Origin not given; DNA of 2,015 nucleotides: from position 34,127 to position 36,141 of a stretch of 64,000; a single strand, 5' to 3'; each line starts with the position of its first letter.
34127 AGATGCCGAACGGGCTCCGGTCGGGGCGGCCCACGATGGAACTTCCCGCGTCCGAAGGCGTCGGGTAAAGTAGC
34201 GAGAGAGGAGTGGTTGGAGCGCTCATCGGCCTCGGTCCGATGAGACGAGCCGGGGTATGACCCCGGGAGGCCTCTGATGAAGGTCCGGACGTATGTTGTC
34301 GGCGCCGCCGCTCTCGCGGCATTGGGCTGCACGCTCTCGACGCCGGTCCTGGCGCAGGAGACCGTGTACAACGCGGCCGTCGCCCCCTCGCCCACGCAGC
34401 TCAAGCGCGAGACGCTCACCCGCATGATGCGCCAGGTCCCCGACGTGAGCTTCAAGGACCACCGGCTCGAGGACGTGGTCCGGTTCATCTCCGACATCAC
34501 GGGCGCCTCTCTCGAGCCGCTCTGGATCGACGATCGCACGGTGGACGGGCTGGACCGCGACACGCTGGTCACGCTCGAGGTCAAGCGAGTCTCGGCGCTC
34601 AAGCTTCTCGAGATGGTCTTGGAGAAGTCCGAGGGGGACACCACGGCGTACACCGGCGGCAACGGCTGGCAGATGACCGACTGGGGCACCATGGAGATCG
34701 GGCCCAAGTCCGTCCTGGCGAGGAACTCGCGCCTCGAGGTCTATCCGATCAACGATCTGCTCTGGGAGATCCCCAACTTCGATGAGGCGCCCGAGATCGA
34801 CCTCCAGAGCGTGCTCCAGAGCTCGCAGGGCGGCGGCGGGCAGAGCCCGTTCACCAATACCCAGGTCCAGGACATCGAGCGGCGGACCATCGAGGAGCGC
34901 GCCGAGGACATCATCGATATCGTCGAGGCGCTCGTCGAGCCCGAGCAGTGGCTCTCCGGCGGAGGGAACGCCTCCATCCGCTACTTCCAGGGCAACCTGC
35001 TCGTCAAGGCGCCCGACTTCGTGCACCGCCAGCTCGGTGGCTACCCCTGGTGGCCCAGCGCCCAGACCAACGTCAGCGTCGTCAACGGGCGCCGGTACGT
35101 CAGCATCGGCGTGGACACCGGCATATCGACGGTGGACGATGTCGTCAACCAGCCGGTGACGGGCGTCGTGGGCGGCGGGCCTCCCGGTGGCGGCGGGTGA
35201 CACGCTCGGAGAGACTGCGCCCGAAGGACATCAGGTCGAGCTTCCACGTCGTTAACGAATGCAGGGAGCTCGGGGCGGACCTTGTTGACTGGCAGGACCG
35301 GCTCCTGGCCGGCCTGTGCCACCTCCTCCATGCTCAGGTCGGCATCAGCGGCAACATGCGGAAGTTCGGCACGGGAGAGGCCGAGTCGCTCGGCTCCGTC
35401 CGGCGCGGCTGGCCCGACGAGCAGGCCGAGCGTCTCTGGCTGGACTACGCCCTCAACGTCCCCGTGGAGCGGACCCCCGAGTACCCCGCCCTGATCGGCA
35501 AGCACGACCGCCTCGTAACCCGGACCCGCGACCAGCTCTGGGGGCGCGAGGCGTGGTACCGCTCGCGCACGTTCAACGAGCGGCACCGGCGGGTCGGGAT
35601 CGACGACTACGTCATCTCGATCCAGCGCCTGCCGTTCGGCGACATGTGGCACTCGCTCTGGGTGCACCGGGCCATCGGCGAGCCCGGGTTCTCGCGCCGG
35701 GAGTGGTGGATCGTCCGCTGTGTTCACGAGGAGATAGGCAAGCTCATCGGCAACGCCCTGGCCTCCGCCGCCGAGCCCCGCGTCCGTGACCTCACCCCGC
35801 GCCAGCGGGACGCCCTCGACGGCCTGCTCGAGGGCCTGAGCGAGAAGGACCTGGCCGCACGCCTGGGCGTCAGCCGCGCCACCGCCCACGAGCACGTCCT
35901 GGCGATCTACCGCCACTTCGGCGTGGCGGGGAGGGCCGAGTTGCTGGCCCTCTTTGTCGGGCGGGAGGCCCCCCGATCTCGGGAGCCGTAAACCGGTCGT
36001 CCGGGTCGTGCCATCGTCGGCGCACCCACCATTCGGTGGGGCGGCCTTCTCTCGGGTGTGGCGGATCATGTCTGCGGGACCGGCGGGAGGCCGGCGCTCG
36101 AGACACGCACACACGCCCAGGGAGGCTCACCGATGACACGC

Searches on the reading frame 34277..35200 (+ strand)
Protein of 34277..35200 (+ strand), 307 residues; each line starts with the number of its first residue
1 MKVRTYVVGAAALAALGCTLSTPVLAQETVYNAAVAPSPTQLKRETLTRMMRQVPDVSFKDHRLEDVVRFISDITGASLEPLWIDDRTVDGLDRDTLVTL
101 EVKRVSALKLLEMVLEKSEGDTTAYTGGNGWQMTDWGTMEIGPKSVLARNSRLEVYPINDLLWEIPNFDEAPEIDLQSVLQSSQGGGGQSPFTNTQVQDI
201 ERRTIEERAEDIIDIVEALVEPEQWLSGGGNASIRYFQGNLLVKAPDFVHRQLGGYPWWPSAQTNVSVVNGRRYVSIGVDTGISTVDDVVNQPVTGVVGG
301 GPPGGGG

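Call 18: search_protein_families(library=pfam, proteins=[window:34277-35200:+], max_evalue=0.01)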
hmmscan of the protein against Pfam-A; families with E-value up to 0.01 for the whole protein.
window:34277-35200:+ (307 aa): 0 families

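Call 24: find_homologous_proteins(query=window:34277-35200:+, max_evalue=0.001)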
Query window:34277-35200:+ (307 aa): 360 proteins with E <= 0.001 among 8000 candidates; the best 120 are listed.
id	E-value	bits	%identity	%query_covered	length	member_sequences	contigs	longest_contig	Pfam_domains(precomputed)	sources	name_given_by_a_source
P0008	7.1e-200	681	99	100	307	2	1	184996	-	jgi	-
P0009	1.3e-158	545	79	95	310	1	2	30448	-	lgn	-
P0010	6.6e-155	533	88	79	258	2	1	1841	-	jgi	jgi:hypothetical protein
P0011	2.1e-148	512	72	96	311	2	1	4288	-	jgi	jgi:hypothetical protein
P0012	2.3e-146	505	70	95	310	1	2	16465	-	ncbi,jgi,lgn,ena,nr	ncbi:MAG TPA: hypothetical protein VFF69_00255 [Phycisphaerales bacterium]|nr:hypothetical protein [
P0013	4.3e-146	504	70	95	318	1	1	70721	-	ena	-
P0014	1.5e-140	486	67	96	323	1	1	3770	-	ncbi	-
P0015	5.1e-140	484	69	90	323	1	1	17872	-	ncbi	-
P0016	1.4e-139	483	67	96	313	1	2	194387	-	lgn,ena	-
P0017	5.6e-134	464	68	85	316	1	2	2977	-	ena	-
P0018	2.5e-133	462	64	95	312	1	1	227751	-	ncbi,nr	ncbi:MAG: hypothetical protein IPJ41_14130 [Phycisphaerales bacterium]|nr:hypothetical protein [Phyc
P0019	1.6e-132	459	70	88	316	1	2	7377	-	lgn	-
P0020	3.2e-132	458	67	96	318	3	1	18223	-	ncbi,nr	ncbi:MAG: hypothetical protein Q9O74_09545 [Planctomycetota bacterium]|nr:hypothetical protein [Plan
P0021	6.6e-132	457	70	90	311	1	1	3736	-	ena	-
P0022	6.7e-131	454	72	85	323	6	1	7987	-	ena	-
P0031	1.9e-101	357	55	95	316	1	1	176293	-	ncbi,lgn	-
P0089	2.0e-80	288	46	96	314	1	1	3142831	-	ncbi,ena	-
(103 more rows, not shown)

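Call 25: find_encoding_contigs(protein=P0089, flank=6000, max_places=2)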
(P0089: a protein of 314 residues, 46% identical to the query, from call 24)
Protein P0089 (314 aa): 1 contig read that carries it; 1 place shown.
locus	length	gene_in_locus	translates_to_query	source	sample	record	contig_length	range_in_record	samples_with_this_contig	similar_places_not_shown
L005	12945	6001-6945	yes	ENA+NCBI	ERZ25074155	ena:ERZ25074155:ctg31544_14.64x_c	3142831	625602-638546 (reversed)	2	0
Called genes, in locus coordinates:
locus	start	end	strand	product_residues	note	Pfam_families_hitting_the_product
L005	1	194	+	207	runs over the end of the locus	PF09411:PagL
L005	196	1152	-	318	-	PF17853:GGDEF_2 (faint), PF00072:Response_reg, PF00990:GGDEF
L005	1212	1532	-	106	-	PF01627:Hpt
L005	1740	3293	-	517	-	PF00082:Peptidase_S8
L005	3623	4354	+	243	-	-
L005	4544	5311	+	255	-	-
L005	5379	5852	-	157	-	PF00300:His_Phos_1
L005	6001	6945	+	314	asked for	-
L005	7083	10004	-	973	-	PF02347:GDC-P, PF01212:Beta_elim_lyase (faint), PF02347:GDC-P, PF21478:GcvP2_C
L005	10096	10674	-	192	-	-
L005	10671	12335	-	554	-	PF00890:FAD_binding_2, PF01266:DAO (weak), PF07992:Pyr_redox_2 (faint), PF02910:Succ_DH_flav_C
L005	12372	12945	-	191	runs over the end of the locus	PF12867:DinB_2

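Call 26: find_encoding_contigs(protein=P0031, flank=6000, max_places=2)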
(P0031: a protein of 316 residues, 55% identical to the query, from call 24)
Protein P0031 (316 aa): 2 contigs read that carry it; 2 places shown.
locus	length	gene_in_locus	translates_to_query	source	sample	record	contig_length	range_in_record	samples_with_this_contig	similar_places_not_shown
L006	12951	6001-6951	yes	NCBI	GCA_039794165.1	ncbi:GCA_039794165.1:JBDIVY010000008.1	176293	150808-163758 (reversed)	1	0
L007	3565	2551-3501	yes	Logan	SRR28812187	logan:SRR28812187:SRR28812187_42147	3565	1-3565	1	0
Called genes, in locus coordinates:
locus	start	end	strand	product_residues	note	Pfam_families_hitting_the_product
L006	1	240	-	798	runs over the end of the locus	PF03924:CHASE, PF00989:PAS, PF13188:PAS_8, PF08448:PAS_4, PF13426:PAS_9, PF00512:HisKA, PF02518:HATPase_c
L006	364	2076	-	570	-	-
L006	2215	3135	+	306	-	-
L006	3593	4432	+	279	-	-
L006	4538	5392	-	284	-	-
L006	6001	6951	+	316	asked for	-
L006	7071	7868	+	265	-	PF00196:GerE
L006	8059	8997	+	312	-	-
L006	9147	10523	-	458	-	PF02646:RmuC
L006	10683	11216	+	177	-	-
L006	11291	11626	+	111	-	PF00166:Cpn10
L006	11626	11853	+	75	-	-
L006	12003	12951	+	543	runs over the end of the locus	PF00118:Cpn60_TCP1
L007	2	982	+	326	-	?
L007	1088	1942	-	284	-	-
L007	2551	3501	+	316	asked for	-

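Call 27: find_encoding_contigs(protein=P0016, flank=6000, max_places=2)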
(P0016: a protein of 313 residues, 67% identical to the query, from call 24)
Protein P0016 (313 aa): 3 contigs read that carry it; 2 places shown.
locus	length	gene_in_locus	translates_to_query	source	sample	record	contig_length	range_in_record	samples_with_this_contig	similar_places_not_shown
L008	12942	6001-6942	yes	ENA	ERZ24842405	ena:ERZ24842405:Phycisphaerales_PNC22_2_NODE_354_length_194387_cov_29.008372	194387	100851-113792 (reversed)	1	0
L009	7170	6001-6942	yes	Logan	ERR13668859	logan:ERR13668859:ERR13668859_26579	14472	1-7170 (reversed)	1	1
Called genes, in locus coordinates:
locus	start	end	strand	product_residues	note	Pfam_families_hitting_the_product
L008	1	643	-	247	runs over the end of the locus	PF00378:ECH_1, PF16113:ECH_2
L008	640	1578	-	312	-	PF00682:HMGL-like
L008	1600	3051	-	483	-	PF00561:Abhydrolase_1, PF08386:Abhydrolase_4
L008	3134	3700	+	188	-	PF04542:Sigma70_r2, PF08281:Sigma70_r4_2, PF04545:Sigma70_r4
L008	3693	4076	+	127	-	PF20556:DUF6768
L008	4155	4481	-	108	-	-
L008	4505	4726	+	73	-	-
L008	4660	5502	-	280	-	-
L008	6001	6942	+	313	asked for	-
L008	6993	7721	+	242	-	PF00196:GerE, PF08281:Sigma70_r4_2 (weak)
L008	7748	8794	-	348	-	PF02424:ApbE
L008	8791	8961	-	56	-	-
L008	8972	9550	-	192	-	PF02508:Rnf-Nqr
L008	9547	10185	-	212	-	PF02508:Rnf-Nqr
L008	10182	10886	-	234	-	PF04205:FMN_bind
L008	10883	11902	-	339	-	PF03116:NQR2_RnfD_RnfE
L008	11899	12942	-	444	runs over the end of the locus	PF13375:RnfC_N, PF01512:Complex1_51K, PF10531:SLBB (weak), PF12838:Fer4_7 (weak), PF13183:Fer4_8, PF13187:Fer4_9 (weak), PF13534:Fer4_17 (weak)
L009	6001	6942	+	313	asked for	-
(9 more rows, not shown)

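Call 35: find_related_loci(query=A2, collection=metagenome_contigs, flank=3500)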
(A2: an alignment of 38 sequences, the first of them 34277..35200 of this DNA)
Query A2 (307 aa) in metagenome_contigs; peptide patterns used: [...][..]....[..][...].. (x = any residue, [..] = any of these).
438 stretches matched a pattern; 356 encode a relative of the query (tblastn E <= 1e-3); the best 80 are kept; 80 distinct loci.
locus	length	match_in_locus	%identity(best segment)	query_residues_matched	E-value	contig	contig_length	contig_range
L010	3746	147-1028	70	1-292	2e-136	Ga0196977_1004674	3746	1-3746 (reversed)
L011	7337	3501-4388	54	2-297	5e-100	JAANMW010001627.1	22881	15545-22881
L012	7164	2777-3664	54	2-297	5e-100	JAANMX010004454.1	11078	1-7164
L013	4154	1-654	73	81-295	7e-100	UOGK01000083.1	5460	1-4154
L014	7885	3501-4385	54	5-297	4e-97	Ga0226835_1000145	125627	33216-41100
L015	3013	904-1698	54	43-307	7e-93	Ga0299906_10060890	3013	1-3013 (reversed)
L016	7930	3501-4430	49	5-307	3e-90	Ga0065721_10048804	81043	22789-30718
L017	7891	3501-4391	52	7-301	3e-87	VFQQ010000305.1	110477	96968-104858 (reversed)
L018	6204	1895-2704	53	43-304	1e-86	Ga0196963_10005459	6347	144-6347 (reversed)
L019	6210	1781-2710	47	10-307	2e-82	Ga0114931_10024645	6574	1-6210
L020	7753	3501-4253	51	43-294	3e-81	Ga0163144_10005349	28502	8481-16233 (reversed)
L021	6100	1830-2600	50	43-297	2e-80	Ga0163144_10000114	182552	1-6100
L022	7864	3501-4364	48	10-296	4e-80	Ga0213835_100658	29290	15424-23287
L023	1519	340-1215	45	4-298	1e-82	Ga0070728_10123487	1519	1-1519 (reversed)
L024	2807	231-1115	47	16-297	4e-79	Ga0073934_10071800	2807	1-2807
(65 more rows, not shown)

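Call 39: find_encoding_contigs(protein=P0009, flank=4000, max_places=1)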
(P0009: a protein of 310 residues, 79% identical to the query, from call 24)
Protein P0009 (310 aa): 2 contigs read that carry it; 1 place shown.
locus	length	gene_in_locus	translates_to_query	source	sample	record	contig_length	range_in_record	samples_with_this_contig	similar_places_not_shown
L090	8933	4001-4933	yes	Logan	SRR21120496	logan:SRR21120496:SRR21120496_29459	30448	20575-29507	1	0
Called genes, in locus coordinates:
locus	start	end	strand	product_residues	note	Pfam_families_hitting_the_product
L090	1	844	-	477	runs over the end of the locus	PF00561:Abhydrolase_1, PF08386:Abhydrolase_4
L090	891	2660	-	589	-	PF00916:Sulfate_transp, PF01740:STAS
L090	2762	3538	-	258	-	-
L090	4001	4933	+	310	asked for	-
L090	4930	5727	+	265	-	PF00196:GerE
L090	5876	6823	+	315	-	PF13360:PQQ_2 (faint), PF23098:Beta-prop_NOL10_N (faint), PF13570:Beta-prop_ACSF4 (weak), PF00404:Dockerin_1 (faint)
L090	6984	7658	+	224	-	PF05719:GPP34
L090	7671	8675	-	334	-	PF22847:Glyco_hydro_43_rel, PF04616:Glyco_hydro_43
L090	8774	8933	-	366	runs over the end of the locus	?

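Call 40: find_encoding_contigs(protein=P0013, flank=4000, max_places=1)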
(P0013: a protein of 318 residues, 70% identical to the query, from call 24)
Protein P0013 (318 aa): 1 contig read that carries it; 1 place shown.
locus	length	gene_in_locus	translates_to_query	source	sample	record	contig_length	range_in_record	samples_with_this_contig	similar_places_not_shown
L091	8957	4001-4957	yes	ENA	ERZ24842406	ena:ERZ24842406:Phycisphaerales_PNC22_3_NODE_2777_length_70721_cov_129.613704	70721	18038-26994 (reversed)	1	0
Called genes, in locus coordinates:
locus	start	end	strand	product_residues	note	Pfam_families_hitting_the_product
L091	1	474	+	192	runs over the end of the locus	PF04542:Sigma70_r2, PF08281:Sigma70_r4_2, PF04545:Sigma70_r4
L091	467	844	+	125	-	PF20556:DUF6768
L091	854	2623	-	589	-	PF00916:Sulfate_transp, PF01740:STAS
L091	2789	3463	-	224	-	-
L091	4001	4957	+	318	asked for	-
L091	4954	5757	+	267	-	PF00196:GerE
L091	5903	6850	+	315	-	PF13360:PQQ_2 (faint), PF13570:Beta-prop_ACSF4 (weak), PF00404:Dockerin_1 (weak)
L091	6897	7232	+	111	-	PF14312:FG-GAP_2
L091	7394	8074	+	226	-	PF05719:GPP34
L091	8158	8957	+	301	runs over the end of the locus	PF07963:N_methyl (faint)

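Call 41: find_encoding_contigs(protein=P0012, flank=4000, max_places=1)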
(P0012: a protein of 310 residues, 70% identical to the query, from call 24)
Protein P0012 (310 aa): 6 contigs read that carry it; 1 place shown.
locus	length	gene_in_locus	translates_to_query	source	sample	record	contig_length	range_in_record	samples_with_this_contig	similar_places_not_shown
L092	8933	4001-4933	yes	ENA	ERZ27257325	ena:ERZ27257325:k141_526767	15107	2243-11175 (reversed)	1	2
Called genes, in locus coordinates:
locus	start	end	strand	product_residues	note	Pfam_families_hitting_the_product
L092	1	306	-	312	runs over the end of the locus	PF00682:HMGL-like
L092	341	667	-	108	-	-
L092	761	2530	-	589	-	PF00916:Sulfate_transp, PF01740:STAS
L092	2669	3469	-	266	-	-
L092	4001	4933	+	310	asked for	-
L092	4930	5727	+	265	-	PF00196:GerE (weak)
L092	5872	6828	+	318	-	PF13360:PQQ_2 (faint), PF23098:Beta-prop_NOL10_N (faint), PF13570:Beta-prop_ACSF4, PF00404:Dockerin_1 (weak)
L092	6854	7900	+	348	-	PF07963:N_methyl (weak)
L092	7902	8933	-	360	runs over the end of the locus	PF09754:PAC2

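Call 43: predict_structure(alignment_id=A2)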
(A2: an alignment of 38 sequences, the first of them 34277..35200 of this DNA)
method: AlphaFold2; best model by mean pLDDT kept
length: 307 residues; sequences in the alignment: 38
mean_pLDDT: 69.8   pTM: 0.58
mean pLDDT of the five models: 69.8, 67.5, 66.6, 65.9, 64.8
residues with pLDDT >= 90: 79; 70-90: 93; 50-70: 45; < 50: 90
segments of 3 or more residues with pLDDT < 50: 1-29, 184-188, 192-197, 260-307
pLDDT, mean of each block of 10 residues (from residue 1): 38 42 45 68 88 92 96 94 88 93 92 90 74 91 90 84 64 55 49 49 78 86 79 87 89 71 39 35 34 36 38
secondary structure, 60 per line:
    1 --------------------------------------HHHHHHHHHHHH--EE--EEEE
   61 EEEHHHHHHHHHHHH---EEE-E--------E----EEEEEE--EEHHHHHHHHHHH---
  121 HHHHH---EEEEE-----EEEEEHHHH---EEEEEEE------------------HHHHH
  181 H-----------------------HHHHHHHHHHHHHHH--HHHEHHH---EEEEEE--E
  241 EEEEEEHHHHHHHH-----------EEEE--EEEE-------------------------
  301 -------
elements in order: H39-50 E57-63 H64-75 E79-81 E97-102 H107-117 H121-125 E129-133 E139-143 H144-147 E151-157 H176-181 H205-219 E232-237 E240-246 H247-254 E266-269 E272-275

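Call 47: fold_search(model_id=the predicted structure, library=pdb)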
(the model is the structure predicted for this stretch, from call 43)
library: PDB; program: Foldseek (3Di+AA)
matches with E <= 10: 231; with E <= 0.001: 1
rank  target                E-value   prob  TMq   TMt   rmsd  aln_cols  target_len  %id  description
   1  3jc8_Qa               4.0e-04  1.00  0.20  0.15  10.9       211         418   14  Architectural model of the type IVa pilus machine in a piliated state (released 2016-03-16)
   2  3oss_D                6.8e-03  0.90  0.19  0.33  11.8       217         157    8  The crystal structure of enterotoxigenic Escherichia coli GspC-GspD complex from the type II secretion system (released 2011-08-03)
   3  3ezj_E                1.1e-02  0.94  0.20  0.29  12.0       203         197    8  Crystal structure of the N-terminal domain of the secretin GspD from ETEC determined with the assistance of a nanobody (released 2009-02-17)
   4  6q15_A                4.1e-02  0.21  0.18  0.12  28.3       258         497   15  Structure of the Salmonella SPI-1 injectisome needle complex (released 2019-10-23)
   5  7ah9_5N               5.5e-02  0.63  0.21  0.14  16.8       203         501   11  Substrate-engaged type 3 secretion system needle complex from Salmonella enterica typhimurium - SpaR state 1 (released 2021-03-17)
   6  9ndy_E                7.1e-02  0.77  0.21  0.21   8.6       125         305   14  Composite baseplate asymmetric unit of JohannRWettstein (Bas63) (released 2025-11-19)
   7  7ah9_5D               9.1e-02  0.18  0.19  0.12  27.5       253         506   14  Substrate-engaged type 3 secretion system needle complex from Salmonella enterica typhimurium - SpaR state 1 (released 2021-03-17)
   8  7mud_Ad               1.2e-01  0.96  0.21  0.44   3.6        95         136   10  Legionella pneumophila Dot/Icm T4SS OMC (released 2021-10-06)
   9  7ah9_5C               1.2e-01  0.15  0.18  0.12  28.8       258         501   14  Substrate-engaged type 3 secretion system needle complex from Salmonella enterica typhimurium - SpaR state 1 (released 2021-03-17)
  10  6x62_AD               2.0e-01  0.95  0.22  0.46   3.4        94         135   10  Legionella pneumophila Dot T4SS OMC (released 2020-09-30)
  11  7ah9_5K               2.8e-01  0.33  0.21  0.14  10.5       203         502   12  Substrate-engaged type 3 secretion system needle complex from Salmonella enterica typhimurium - SpaR state 1 (released 2021-03-17)
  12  3cdd_D                8.4e-01  0.35  0.23  0.21   7.0       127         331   10  Crystal structure of prophage MuSo2, 43 kDa tail protein from Shewanella oneidensis (released 2008-03-11)
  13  9qqt_B                8.9e-01  0.18  0.12  0.09   9.4        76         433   20  Methyl-coenzyme M reductase of ANME-2d Candidatus Methanoperedens Vercelli Strain 1 from a bioreactor enrichment cultu (released 2025-07-23)
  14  9g8s_q                9.5e-01  0.35  0.22  0.22   7.5       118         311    8  C3 reconstruction of extended phiCD508 needle (released 2025-04-09)
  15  8gf6_C                1.1e+00  0.20  0.12  0.09   5.2        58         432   24  Apo-apo MCR assembly intermediate (released 2023-06-28)
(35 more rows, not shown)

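Call 54: search_protein_families(library=ncbifam, proteins=[window:34277-35200:+], max_evalue=0.01)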
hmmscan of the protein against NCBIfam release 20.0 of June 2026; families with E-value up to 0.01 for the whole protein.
window:34277-35200:+ (307 aa): 0 families

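Call 69: search_protein_families(library=phrogs, proteins=[window:34277-35200:+], max_evalue=1)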
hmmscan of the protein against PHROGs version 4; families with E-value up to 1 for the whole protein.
window:34277-35200:+ (307 aa): 0 families

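Call 70: search_protein_families(library=padloc, proteins=[window:34277-35200:+], max_evalue=1)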
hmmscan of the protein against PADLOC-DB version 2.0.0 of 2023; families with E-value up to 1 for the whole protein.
window:34277-35200:+ (307 aa): 1 family
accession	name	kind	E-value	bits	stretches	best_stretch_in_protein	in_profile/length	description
PDLC02023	Cas10_Id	-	0.05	9.5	1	27-133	329-431/964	-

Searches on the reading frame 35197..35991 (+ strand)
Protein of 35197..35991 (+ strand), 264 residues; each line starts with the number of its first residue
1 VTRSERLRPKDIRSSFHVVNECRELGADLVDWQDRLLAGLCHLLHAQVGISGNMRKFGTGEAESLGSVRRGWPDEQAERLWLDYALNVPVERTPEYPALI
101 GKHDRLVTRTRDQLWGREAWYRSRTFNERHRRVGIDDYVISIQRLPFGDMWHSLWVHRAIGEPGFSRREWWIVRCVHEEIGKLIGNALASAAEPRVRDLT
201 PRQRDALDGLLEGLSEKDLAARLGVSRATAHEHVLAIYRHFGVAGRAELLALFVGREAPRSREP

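Call 18: search_protein_families(library=pfam, proteins=[window:35197-35991:+], max_evalue=0.01)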
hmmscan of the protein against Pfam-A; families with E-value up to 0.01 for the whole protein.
window:35197-35991:+ (264 aa): 6 families
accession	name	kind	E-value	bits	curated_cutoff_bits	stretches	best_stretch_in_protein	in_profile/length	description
PF00196.25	GerE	-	3.7e-08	33.3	23.5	1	199-250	3-54/57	Bacterial regulatory proteins, luxR family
PF08281.18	Sigma70_r4_2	-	0.00041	20.4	25.7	1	198-231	10-44/54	Sigma-70, region 4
PF13384.12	HTH_23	-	0.00046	20.4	24.6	1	206-245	10-48/50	Homeodomain-like domain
PF13613.12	HTH_Tnp_4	-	0.0068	16.4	27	0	212-236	18-42/53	Helix-turn-helix of DDE superfamily endonuclease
PF09339.16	HTH_IclR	-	0.0086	16.3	22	0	209-234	14-39/52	IclR helix-turn-helix domain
PF04967.18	HTH_10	-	0.0098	16.1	23.1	0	217-236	27-46/53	HTH DNA binding domain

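Call 54: search_protein_families(library=ncbifam, proteins=[window:35197-35991:+], max_evalue=0.01)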
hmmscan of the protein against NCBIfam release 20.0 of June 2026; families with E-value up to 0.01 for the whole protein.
window:35197-35991:+ (264 aa): 13 families
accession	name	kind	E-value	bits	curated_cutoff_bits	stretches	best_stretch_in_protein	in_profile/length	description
NF041830.1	RR_TF_ErdR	exception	5.4e-08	32.8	390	1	187-248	139-200/213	response regulator transcription factor ErdR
NF052445.1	RespRegMctR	equivalog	6.5e-06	25.7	300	1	191-252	137-198/205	two-component system response regulator MctR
NF047785.1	respo_reg_MadR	equivalog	9e-06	25.2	300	1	193-249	143-199/209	MadR family response regulator transcription factor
NF007935.0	PRK10651.1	equivalog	7.9e-05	21.9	250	1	187-249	141-206/216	two-component system response regulator NarL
NF038181.1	reg_ATPase_IniR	equivalog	8.4e-05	21.1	750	1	188-252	756-820/827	isoniazid response ATPase/transcriptional regulator IniR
NF007708.0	PRK10403.1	equivalog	0.00029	20.3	343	1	197-254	152-209/215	nitrate/nitrite response regulator protein NarP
NF007685.0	PRK10360.1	equivalog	0.00082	19.2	258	1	192-249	131-188/196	response regulator transcription factor UhpA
NF006900.1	PRK09390.1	equivalog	0.0012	18.4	255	1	187-230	131-174/203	response regulator FixJ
NF011896.0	PRK15369.1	equivalog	0.0021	17.7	242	1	191-251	142-202/211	two component system response regulator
NF047608.1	LIC13292_fam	subfamily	0.0034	17.5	200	1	201-254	105-158/166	LIC13292 family transcriptional regulator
TIGR03541.1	reg_near_HchA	equivalog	0.0041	16.7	215.6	1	190-251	163-224/232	PA1136 family autoinducer-binding transcriptional regulator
NF009179.0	PRK12527.1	equivalog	0.0079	16.2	162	0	209-241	117-149/159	RNA polymerase sigma factor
NF003420.0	PRK04841.1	equivalog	0.0087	14.1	537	0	196-248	836-888/903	HTH-type transcriptional regulator MalT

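Call 70: search_protein_families(library=padloc, proteins=[window:35197-35991:+], max_evalue=1)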
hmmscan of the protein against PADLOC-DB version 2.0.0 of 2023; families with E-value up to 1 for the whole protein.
window:35197-35991:+ (264 aa): 2 families
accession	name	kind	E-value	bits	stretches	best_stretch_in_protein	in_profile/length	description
PDLC01855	CARF3--CARF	-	0.00014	19.6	1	196-241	215-260/288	-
PDLC01851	CARF3--CARF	-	0.00033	18.1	1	197-241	208-252/279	-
